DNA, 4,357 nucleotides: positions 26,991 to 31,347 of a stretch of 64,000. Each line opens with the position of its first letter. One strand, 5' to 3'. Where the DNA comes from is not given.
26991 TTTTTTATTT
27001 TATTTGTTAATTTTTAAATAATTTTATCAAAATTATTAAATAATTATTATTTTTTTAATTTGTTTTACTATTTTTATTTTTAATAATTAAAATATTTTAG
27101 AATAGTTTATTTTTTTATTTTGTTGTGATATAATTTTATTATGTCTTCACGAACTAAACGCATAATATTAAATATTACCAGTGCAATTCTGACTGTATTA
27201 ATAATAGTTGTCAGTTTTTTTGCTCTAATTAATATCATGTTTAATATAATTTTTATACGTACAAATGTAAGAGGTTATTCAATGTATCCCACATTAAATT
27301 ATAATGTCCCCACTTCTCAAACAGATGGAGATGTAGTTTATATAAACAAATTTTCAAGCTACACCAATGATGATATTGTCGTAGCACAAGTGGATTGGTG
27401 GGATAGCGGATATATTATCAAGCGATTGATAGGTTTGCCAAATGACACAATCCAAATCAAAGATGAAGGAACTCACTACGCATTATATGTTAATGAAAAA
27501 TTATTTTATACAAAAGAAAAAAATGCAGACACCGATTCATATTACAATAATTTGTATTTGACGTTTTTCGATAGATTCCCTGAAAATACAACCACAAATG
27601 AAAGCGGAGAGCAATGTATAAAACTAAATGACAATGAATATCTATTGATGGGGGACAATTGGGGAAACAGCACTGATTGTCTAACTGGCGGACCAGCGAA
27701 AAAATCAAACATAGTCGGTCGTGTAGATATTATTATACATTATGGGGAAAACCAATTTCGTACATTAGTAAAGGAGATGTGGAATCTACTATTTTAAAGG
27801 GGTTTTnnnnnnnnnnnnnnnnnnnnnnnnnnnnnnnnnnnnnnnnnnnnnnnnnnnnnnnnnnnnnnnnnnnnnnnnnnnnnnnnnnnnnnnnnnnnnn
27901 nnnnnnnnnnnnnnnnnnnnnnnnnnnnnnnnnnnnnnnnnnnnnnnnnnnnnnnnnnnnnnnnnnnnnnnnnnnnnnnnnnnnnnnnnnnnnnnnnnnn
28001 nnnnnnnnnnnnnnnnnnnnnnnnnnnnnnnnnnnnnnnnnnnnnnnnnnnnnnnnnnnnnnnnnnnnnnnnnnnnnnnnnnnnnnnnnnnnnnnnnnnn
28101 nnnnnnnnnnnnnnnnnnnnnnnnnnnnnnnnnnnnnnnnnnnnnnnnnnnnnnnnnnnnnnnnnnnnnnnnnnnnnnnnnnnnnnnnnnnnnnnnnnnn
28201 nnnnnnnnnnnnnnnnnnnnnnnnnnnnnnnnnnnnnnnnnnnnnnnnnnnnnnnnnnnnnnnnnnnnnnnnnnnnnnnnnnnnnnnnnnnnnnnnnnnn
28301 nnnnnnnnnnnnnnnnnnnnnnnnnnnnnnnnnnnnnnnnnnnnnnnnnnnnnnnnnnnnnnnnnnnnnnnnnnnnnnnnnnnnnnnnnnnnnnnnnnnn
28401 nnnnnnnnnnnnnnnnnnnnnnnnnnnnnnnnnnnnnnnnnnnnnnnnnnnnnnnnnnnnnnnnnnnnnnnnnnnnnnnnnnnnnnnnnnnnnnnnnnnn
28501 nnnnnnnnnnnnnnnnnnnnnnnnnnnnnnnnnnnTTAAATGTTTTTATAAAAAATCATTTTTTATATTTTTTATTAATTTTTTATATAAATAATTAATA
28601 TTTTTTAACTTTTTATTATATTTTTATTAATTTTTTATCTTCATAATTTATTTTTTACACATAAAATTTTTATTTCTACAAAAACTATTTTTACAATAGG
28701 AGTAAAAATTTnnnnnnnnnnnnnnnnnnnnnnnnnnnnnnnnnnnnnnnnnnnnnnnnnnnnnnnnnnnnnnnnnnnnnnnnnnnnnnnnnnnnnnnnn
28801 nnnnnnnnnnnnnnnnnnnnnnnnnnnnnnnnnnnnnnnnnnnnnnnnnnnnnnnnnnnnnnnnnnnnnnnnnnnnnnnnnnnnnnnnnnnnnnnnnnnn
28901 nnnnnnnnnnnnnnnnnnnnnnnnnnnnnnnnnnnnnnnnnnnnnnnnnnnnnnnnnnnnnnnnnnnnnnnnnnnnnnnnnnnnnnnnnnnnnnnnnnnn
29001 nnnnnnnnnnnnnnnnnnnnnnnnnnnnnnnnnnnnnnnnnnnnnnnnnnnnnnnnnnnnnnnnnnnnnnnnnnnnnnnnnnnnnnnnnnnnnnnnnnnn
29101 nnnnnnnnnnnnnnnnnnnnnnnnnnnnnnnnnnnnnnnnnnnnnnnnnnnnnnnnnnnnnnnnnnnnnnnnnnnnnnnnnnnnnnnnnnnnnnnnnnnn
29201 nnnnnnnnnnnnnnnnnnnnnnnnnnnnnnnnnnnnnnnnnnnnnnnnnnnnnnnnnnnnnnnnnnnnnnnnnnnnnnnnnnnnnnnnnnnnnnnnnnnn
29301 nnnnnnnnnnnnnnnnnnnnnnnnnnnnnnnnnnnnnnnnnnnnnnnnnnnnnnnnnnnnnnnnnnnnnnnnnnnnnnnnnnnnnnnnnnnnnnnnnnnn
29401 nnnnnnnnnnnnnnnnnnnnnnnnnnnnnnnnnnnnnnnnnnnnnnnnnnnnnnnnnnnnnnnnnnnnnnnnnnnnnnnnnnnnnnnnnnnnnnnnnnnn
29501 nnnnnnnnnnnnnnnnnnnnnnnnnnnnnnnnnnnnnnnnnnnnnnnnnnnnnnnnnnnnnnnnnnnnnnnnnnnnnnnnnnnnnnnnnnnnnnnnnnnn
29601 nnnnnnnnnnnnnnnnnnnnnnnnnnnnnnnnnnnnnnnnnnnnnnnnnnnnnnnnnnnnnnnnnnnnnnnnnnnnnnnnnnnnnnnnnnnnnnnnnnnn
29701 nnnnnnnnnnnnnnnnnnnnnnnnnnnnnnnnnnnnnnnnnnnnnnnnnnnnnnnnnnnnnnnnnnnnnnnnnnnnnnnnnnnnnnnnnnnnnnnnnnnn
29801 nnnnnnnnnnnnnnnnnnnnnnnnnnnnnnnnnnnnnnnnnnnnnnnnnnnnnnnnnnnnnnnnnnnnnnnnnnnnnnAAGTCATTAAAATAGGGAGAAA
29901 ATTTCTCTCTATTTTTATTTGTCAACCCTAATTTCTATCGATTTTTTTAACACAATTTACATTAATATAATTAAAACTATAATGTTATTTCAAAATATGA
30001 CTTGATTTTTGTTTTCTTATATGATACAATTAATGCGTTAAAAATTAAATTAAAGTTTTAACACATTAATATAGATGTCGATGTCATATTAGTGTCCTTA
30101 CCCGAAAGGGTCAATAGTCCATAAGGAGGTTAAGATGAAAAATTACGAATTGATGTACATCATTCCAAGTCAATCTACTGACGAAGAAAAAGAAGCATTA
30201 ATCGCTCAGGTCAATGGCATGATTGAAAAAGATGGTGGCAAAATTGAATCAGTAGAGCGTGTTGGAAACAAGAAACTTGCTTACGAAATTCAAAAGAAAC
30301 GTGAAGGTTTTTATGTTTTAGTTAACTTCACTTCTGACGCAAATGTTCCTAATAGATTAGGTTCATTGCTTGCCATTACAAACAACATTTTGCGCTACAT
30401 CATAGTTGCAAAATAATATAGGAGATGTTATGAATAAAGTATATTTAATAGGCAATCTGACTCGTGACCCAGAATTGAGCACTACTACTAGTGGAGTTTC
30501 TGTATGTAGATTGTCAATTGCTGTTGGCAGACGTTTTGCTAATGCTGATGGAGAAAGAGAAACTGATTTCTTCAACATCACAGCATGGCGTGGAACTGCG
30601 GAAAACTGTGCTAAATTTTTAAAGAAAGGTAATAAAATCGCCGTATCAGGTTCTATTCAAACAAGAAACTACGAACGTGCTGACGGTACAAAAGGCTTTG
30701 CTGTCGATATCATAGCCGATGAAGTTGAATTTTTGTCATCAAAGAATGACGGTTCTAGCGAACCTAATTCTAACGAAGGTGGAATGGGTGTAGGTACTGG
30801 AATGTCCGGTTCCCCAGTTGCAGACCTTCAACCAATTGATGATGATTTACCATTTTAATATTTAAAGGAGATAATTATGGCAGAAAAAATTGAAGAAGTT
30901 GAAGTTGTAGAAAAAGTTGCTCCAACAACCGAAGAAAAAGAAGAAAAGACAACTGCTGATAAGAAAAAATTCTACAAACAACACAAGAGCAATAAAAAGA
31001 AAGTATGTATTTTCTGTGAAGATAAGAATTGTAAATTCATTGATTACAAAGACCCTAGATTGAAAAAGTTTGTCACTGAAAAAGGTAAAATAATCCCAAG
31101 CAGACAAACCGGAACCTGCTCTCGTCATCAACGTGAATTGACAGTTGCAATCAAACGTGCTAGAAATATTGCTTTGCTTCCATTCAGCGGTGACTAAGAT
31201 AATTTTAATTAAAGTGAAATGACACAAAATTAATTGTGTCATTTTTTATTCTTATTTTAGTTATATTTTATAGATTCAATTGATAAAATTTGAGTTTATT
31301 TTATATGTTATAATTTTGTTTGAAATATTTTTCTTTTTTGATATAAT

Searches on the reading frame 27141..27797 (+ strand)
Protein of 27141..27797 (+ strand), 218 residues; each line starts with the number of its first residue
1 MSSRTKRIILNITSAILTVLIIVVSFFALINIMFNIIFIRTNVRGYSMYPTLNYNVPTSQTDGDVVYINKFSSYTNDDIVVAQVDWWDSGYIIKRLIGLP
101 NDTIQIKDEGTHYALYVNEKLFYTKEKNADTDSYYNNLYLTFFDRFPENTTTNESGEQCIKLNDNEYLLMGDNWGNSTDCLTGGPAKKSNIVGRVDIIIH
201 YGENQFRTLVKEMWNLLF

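Call 10: search_protein_families(library=ncbifam, proteins=[window:27141-27797:+], max_evalue=1e-8)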
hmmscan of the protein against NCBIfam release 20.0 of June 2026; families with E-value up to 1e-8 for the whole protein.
window:27141-27797:+ (218 aa): 1 family
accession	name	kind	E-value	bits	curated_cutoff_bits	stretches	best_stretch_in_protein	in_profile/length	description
TIGR02227.1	sigpep_I_bact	equivalog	3.1e-21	75.9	47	1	21-199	5-158/162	signal peptidase I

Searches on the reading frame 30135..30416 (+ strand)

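Call 10: search_protein_families(library=ncbifam, proteins=[window:30135-30416:+], max_evalue=1e-8)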
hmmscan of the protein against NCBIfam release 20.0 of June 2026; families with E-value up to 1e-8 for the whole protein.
window:30135-30416:+ (93 aa): 1 family
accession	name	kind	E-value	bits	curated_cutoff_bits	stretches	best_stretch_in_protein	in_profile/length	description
TIGR00166.1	S6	equivalog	3e-22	78.7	42.9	1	1-92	1-92/95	30S ribosomal protein S6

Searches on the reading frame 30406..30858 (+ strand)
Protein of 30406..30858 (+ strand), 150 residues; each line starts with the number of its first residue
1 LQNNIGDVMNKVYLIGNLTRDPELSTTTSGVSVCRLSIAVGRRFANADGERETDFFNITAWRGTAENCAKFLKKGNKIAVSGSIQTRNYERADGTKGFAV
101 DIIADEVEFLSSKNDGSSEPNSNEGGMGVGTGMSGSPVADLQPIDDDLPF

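Call 10: search_protein_families(library=ncbifam, proteins=[window:30406-30858:+], max_evalue=1e-8)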
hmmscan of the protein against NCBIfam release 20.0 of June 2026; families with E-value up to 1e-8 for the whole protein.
window:30406-30858:+ (150 aa): 15 families
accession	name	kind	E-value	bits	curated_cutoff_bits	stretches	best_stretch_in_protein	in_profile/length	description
NF005241.0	PRK06751.1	equivalog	1.3e-33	116.5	313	1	8-135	1-129/173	single-stranded DNA-binding protein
TIGR00621.2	ssb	subfamily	2e-33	116.1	53.95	1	9-125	4-125/165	single-stranded DNA-binding protein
NF005580.0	PRK07275.1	subfamily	1.2e-30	106.9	254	1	9-124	2-119/162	single-stranded DNA-binding protein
NF005242.0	PRK06752.1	equivalog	3e-27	95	189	1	8-118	1-111/112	single-stranded DNA-binding protein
NF005579.0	PRK07274.1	equivalog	1.1e-26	93.1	169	1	9-115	2-107/131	single-stranded DNA-binding protein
NF005851.0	PRK07772.1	subfamily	3.4e-22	79.5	194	1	12-108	7-107/191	single-stranded DNA-binding protein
NF006297.0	PRK08486.1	equivalog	2.5e-20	73.4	212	1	9-123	2-118/182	single-stranded DNA-binding protein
NF005406.0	PRK06958.1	subfamily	4.2e-19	69.7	252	1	9-135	4-134/182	single-stranded DNA-binding protein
NF006445.0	PRK08763.1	subfamily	6e-18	65.6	246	1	9-121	5-119/164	single-stranded DNA-binding protein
NF005674.0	PRK07459.1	equivalog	1.2e-16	60.7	161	1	9-122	3-113/121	single-stranded DNA-binding protein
NF004948.0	PRK06293.1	equivalog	2e-15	57.1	156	1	9-124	1-115/161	single-stranded DNA-binding protein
NF004972.0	PRK06341.1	equivalog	6.9e-14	52.2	254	1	9-125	5-129/166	single-stranded DNA-binding protein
NF005170.0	PRK06642.1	equivalog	2.5e-13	50.1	270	1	8-122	4-126/152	single-stranded DNA-binding protein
NF006533.0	PRK09010.1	subfamily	2.6e-13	50.3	260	1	9-120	6-123/177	single-stranded DNA-binding protein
NF004357.0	PRK05733.1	subfamily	3.6e-13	49.9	241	1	9-106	5-104/172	single-stranded DNA-binding protein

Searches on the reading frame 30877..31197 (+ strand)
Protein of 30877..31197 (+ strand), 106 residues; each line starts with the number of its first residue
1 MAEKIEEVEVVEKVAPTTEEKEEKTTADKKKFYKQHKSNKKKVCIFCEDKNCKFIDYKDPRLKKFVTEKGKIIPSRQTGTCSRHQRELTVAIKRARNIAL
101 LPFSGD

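Call 10: search_protein_families(library=ncbifam, proteins=[window:30877-31197:+], max_evalue=1e-8)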
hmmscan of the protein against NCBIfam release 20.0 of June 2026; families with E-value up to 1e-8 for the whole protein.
window:30877-31197:+ (106 aa): 1 family
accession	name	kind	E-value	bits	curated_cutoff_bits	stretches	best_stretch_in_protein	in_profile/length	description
TIGR00165.1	S18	equivalog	8.6e-27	93.2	38.75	1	39-103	3-67/70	30S ribosomal protein S18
